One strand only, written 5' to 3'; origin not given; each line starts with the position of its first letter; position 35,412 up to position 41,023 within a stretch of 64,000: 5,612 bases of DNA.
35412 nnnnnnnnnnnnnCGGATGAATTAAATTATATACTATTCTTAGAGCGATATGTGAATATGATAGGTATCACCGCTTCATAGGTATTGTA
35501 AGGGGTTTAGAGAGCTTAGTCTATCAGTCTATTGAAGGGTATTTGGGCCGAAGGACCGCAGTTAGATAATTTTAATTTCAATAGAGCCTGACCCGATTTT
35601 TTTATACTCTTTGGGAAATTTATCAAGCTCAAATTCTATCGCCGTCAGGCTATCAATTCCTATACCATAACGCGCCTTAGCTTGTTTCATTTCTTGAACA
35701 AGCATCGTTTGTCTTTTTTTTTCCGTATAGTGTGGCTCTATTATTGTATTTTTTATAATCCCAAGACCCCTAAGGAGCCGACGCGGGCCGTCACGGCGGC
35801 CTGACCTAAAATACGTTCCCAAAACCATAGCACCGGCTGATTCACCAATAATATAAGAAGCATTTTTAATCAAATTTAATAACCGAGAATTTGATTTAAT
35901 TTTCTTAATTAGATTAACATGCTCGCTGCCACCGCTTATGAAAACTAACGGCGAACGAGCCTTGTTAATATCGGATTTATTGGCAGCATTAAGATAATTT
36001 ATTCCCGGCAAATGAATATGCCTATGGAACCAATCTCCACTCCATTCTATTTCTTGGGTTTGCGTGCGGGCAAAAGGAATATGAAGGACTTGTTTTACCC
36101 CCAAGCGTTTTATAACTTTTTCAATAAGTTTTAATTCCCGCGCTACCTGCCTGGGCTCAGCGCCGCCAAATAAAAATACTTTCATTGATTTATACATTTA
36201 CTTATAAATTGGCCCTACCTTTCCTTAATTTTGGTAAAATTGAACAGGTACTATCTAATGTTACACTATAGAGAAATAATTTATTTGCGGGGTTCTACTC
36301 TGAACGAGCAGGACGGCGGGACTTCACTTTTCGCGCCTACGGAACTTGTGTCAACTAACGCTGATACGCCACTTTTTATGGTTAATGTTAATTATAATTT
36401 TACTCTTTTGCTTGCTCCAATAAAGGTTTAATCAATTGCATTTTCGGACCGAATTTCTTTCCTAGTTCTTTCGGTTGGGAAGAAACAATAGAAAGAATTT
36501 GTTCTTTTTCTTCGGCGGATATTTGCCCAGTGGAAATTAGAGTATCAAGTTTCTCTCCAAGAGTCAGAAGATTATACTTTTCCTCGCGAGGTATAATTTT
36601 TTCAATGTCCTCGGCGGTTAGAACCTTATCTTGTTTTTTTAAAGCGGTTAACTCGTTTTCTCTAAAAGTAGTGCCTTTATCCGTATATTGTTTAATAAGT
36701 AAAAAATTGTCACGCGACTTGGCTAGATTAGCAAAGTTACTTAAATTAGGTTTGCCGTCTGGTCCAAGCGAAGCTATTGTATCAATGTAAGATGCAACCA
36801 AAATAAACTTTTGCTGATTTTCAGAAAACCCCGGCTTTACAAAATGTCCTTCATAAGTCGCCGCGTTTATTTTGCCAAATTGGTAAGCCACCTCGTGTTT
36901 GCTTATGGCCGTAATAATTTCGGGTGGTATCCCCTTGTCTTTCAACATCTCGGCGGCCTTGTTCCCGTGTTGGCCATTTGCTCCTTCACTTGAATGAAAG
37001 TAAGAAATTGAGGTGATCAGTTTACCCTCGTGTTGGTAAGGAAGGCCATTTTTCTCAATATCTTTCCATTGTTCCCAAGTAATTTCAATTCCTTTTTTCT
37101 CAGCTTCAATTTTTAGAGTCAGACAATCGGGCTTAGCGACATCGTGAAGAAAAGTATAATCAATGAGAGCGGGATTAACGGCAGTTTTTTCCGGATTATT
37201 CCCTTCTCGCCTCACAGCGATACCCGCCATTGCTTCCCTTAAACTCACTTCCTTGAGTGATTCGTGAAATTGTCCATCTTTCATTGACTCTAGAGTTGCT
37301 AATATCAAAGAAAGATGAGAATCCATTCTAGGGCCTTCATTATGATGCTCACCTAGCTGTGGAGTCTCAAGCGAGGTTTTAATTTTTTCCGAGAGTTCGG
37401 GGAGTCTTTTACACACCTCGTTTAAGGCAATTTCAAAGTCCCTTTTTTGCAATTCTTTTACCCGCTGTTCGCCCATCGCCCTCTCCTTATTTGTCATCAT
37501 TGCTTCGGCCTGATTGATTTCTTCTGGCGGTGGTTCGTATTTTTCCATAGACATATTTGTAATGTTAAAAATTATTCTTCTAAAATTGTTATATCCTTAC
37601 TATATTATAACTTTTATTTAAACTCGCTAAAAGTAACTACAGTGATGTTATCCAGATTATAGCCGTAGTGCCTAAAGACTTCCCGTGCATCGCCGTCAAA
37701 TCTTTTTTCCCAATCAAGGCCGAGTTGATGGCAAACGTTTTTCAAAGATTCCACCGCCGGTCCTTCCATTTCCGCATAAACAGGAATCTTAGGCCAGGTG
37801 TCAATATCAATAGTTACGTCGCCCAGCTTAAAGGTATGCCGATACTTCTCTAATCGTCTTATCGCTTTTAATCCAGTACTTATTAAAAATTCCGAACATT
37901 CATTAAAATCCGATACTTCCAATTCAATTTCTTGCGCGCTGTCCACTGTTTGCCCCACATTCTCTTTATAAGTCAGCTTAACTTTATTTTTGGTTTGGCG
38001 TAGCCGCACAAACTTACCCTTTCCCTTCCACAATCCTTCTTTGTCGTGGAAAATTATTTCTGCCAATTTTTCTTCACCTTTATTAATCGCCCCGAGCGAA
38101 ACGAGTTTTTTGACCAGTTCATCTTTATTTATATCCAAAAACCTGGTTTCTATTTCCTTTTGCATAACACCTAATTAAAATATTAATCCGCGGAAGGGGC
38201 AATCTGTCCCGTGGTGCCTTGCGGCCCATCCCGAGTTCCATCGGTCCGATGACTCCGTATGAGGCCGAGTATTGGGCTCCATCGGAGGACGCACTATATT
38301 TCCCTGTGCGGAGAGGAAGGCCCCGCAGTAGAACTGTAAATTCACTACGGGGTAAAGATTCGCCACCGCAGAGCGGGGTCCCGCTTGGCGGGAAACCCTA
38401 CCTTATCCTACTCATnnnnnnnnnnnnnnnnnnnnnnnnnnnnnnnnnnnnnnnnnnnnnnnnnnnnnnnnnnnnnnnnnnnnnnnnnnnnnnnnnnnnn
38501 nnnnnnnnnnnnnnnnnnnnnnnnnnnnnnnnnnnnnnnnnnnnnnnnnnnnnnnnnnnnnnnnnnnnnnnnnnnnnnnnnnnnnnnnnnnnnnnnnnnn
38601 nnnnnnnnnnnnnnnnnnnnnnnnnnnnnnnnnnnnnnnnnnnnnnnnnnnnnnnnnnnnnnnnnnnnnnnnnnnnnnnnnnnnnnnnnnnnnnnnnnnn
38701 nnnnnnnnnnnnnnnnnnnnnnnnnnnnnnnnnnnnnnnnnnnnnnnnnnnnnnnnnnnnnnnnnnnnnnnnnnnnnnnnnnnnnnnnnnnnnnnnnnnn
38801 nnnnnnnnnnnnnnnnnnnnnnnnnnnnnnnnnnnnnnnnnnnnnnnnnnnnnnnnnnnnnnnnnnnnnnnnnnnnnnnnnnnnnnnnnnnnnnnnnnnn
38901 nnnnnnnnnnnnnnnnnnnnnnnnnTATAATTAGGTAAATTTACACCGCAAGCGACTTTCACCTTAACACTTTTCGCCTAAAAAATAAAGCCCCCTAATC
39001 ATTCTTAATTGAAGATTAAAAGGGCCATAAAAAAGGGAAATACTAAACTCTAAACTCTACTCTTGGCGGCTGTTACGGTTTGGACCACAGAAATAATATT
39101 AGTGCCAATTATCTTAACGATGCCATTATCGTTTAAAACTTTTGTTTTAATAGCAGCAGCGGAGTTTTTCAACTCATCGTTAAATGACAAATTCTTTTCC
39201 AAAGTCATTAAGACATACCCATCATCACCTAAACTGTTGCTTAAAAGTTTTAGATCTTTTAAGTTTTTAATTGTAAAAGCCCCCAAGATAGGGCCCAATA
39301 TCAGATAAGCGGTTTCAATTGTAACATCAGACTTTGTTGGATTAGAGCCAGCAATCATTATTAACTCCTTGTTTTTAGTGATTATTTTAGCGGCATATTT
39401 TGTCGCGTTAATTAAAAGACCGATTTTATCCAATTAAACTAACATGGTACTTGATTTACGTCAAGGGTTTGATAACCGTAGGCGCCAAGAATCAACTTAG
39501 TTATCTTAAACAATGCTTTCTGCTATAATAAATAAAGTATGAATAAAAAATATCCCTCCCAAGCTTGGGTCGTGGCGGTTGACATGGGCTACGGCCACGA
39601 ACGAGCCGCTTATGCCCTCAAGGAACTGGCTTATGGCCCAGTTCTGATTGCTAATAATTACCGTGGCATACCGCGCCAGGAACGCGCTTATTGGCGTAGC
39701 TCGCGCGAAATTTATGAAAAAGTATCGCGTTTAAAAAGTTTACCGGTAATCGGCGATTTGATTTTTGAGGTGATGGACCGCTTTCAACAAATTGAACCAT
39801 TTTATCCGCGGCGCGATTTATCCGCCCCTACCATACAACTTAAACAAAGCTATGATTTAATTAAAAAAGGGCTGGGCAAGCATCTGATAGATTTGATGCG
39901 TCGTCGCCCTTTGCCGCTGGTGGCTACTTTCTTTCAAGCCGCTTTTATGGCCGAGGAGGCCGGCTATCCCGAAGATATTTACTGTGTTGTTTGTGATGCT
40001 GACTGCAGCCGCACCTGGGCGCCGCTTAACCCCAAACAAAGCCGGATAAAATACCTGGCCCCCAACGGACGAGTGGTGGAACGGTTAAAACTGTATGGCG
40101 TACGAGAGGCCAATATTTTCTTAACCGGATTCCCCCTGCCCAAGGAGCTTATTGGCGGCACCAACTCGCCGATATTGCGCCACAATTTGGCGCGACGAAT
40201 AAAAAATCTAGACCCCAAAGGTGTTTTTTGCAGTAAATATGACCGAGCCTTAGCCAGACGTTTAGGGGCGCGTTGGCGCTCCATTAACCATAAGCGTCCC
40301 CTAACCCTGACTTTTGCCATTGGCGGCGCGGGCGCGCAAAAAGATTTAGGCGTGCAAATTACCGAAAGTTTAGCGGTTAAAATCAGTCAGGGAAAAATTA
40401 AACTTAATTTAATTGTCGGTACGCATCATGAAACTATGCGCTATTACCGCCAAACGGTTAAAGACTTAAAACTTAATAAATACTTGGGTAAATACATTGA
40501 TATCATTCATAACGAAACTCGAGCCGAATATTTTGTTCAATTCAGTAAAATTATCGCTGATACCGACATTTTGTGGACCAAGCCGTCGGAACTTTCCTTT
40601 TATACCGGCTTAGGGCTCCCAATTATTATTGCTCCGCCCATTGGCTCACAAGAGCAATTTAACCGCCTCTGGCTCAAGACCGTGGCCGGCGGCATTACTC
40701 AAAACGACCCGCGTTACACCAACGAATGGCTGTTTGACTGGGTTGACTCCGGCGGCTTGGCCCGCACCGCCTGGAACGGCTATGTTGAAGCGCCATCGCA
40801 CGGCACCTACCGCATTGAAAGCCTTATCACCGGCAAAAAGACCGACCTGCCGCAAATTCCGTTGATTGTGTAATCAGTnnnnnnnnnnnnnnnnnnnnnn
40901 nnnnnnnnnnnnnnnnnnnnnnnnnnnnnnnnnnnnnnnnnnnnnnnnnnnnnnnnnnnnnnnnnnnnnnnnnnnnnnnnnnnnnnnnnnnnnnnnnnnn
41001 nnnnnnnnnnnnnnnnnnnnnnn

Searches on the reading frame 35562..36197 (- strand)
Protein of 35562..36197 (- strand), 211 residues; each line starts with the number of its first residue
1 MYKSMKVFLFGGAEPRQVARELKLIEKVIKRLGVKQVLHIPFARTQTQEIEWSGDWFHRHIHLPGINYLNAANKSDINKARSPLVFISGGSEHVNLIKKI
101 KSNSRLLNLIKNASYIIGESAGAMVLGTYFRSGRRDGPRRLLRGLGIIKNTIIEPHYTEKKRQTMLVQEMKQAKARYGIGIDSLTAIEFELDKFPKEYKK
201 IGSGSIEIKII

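Call 26: search_protein_families(library=pfam, proteins=[window:35562-36197:-], max_evalue=0.00001)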
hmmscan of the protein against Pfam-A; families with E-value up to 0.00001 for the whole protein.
window:35562-36197:- (211 aa): 1 family
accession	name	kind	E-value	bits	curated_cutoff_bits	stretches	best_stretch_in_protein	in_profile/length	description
PF03575.23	Peptidase_S51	-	5.8e-16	59.2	23.9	1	9-193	3-202/206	Peptidase family S51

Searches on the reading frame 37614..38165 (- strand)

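Call 26: search_protein_families(library=pfam, proteins=[window:37614-38165:-], max_evalue=0.00001)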
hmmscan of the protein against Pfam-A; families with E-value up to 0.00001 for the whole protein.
window:37614-38165:- (183 aa): 1 family
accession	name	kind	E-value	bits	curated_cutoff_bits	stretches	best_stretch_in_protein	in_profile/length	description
PF01928.26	CYTH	-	1.5e-13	51.4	23.2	1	3-127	2-136/179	CYTH domain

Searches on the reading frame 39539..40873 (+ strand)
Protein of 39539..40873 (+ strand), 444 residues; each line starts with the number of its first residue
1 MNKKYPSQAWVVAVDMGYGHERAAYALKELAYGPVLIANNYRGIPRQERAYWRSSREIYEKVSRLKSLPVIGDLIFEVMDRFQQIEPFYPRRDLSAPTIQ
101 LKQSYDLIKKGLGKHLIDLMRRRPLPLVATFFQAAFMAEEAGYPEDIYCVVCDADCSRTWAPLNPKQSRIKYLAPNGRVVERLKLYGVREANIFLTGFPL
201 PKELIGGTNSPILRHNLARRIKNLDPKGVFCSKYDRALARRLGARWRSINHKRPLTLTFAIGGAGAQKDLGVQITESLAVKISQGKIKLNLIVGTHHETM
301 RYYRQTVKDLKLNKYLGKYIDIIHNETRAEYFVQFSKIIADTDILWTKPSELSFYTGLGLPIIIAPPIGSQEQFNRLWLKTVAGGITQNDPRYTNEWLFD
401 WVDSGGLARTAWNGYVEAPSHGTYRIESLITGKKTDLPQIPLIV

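Call 26: search_protein_families(library=pfam, proteins=[window:39539-40873:+], max_evalue=0.00001)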
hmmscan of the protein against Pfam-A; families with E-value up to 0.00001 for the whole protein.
window:39539-40873:+ (444 aa): 1 family
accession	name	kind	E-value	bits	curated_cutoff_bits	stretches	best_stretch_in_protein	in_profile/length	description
PF22053.2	DUF6938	-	6e-13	49.4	27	1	244-311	27-94/236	Domain of unknown function (DUF6938)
